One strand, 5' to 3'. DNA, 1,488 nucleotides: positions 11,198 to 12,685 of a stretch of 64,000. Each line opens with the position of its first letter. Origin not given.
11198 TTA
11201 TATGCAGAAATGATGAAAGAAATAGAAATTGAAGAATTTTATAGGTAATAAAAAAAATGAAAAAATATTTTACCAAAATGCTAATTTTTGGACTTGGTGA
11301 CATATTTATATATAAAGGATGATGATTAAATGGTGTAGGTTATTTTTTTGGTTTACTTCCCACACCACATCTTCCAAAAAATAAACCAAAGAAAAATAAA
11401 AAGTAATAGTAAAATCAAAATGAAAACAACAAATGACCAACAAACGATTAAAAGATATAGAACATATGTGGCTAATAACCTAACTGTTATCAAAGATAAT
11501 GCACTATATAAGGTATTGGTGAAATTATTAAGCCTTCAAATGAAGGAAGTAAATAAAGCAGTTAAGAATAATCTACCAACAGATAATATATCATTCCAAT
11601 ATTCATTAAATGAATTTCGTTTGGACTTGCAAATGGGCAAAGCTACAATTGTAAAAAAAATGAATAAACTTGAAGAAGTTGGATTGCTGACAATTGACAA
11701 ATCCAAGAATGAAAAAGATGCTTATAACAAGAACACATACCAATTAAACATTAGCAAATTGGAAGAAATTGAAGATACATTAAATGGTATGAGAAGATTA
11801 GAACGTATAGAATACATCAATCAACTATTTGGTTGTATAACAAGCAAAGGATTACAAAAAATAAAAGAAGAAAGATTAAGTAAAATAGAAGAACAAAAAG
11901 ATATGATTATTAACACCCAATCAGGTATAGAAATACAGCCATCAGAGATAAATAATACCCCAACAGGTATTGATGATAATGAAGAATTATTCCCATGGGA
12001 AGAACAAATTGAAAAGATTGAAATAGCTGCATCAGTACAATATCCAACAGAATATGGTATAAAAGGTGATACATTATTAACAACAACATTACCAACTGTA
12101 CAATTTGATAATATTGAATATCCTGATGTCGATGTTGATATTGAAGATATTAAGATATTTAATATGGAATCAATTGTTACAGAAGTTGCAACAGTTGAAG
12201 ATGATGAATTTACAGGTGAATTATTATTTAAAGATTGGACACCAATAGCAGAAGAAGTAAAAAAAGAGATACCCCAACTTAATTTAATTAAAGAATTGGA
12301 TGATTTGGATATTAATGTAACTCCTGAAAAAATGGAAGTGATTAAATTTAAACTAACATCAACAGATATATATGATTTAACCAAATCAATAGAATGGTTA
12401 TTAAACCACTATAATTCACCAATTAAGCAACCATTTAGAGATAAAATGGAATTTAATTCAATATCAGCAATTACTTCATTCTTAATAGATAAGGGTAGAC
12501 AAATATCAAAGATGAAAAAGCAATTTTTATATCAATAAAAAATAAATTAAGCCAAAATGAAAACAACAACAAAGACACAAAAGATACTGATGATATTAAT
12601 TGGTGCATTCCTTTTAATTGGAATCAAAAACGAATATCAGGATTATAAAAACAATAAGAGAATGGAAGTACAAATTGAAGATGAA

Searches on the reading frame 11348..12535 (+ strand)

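Call 27: search_protein_families(library=phrogs, proteins=[window:11348-12535:+], max_evalue=0.001)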
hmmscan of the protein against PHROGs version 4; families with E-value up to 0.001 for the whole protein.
window:11348-12535:+ (396 aa): 1 family
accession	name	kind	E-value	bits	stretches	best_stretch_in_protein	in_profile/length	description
phrog_391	-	DNA, RNA and nucleotide metabolism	9e-06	26.5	1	85-142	38-97/298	replication initiation O-like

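Call 28: search_protein_families(library=pfam, proteins=[window:11348-12535:+], max_evalue=0.001)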
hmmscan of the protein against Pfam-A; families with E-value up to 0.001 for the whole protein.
window:11348-12535:+ (396 aa): 0 families
